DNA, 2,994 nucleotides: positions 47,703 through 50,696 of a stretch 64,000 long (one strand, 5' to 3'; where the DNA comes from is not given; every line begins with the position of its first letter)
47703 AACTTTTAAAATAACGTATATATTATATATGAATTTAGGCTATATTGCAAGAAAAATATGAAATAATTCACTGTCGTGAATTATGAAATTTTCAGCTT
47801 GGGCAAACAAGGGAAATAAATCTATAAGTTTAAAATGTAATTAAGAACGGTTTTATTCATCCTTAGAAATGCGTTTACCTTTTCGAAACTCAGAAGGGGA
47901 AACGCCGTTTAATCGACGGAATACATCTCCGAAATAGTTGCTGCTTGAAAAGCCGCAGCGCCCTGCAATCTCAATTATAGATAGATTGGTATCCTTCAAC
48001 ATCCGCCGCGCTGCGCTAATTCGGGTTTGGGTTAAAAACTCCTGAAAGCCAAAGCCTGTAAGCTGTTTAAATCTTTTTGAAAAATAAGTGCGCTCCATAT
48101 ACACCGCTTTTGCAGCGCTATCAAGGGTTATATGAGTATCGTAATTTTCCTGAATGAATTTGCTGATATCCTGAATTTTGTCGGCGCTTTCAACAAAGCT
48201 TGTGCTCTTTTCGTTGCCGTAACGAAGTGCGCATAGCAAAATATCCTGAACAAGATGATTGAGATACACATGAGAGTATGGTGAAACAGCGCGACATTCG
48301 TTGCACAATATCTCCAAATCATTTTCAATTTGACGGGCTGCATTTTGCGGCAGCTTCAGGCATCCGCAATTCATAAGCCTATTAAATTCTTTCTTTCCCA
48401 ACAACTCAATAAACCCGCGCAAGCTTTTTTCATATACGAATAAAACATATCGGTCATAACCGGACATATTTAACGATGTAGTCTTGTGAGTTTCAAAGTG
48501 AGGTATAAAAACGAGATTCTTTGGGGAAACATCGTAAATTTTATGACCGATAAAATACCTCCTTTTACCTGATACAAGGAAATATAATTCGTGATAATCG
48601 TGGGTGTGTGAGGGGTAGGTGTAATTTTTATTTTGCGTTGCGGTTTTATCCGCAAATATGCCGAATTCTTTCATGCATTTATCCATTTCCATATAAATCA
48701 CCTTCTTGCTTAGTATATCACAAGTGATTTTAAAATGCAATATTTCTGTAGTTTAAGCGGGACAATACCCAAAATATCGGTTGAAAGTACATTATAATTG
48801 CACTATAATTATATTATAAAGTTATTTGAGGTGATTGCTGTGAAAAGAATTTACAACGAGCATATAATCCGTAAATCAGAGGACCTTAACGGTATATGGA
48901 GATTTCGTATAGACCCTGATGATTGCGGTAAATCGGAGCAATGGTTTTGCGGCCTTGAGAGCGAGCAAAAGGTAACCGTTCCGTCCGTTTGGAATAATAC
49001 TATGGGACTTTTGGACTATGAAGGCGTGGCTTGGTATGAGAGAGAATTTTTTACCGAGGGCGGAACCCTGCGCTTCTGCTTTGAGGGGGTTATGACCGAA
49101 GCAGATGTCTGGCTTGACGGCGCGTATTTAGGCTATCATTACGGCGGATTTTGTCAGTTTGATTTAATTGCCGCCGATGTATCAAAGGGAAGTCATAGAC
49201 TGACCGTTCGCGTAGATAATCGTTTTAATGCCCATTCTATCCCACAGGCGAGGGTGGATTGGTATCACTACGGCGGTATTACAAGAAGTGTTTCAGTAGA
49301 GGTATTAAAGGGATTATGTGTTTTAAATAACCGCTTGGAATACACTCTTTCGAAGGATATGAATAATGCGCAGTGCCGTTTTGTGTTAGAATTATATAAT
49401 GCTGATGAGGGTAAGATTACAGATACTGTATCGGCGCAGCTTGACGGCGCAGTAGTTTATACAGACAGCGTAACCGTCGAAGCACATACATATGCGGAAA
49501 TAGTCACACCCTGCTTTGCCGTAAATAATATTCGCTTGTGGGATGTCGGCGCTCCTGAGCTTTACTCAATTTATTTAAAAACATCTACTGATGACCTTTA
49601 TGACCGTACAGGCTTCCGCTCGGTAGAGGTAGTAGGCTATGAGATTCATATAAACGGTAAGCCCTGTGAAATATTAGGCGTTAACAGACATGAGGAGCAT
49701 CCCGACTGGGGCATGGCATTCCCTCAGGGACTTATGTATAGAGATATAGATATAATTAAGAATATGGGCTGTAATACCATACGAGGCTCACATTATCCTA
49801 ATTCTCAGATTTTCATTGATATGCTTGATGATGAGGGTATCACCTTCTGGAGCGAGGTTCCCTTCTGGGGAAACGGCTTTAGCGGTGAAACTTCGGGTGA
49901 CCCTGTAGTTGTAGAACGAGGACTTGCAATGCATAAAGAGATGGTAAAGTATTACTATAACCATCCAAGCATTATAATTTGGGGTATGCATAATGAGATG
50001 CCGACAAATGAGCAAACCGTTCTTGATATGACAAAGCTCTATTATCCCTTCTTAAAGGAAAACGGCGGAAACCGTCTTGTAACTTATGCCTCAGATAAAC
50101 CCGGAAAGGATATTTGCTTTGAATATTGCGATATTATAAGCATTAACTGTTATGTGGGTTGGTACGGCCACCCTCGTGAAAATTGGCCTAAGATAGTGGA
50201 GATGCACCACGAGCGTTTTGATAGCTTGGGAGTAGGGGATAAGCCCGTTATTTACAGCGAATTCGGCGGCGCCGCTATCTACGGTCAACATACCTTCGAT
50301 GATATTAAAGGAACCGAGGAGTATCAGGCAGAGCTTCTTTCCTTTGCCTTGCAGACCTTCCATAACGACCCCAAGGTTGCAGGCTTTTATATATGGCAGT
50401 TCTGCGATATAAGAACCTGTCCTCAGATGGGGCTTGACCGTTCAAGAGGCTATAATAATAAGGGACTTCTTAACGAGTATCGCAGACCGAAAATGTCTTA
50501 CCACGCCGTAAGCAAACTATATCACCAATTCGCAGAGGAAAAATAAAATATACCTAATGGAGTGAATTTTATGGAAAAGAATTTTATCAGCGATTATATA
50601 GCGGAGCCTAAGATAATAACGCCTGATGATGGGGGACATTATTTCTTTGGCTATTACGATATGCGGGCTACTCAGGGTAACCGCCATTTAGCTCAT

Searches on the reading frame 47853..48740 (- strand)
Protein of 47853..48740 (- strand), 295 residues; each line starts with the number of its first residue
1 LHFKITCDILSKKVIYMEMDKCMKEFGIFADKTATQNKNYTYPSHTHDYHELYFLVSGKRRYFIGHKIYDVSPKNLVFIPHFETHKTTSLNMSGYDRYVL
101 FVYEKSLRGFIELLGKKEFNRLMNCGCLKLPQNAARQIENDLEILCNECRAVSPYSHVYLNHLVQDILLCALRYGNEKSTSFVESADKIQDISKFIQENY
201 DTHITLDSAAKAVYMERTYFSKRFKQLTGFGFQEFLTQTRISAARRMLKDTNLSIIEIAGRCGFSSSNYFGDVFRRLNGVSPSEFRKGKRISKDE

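Call 70: search_protein_families(library=pfam, proteins=[window:47853-48740:-], max_evalue=0.00001)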
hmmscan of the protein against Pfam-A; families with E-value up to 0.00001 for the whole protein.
window:47853-48740:- (295 aa): 3 families
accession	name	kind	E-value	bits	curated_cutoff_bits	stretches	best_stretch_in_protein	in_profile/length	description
PF12833.13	HTH_18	-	1.2e-22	80.4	33.6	1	210-287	2-79/80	Helix-turn-helix domain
PF00165.29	HTH_AraC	-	5.8e-18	65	26.6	2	248-287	1-42/42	Bacterial regulatory helix-turn-helix proteins, AraC family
PF02311.25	AraC_binding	-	3.1e-06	27.4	21.1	1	38-102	12-76/135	AraC-like ligand binding domain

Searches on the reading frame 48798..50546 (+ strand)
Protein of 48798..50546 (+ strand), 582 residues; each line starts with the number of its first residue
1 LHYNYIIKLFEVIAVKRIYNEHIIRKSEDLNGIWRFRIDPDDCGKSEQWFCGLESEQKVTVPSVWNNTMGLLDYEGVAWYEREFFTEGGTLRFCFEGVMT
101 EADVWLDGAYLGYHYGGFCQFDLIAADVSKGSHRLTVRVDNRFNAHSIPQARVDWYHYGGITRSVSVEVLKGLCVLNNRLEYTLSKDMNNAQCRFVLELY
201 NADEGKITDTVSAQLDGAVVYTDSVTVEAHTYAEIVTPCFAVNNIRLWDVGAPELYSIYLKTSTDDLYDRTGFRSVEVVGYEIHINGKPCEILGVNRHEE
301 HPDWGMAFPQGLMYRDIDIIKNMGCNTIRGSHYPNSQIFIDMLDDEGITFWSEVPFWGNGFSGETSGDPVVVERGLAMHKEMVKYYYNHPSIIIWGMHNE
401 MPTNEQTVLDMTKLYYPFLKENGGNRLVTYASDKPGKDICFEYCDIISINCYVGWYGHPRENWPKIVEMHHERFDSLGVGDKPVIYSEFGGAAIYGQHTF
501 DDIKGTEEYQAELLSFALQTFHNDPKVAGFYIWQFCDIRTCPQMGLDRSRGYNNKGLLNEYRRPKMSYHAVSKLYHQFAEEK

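Call 70: search_protein_families(library=pfam, proteins=[window:48798-50546:+], max_evalue=0.00001)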
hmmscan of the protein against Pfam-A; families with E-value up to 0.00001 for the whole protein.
window:48798-50546:+ (582 aa): 2 families
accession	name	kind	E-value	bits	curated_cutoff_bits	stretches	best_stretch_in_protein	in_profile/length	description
PF02836.23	Glyco_hydro_2_C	-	5.5e-38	131.3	21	1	276-578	1-300/302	Glycosyl hydrolases family 2, TIM barrel domain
PF02837.24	Glyco_hydro_2_N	-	3.2e-15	56.9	28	1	29-167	3-165/169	Glycosyl hydrolases family 2, sugar binding domain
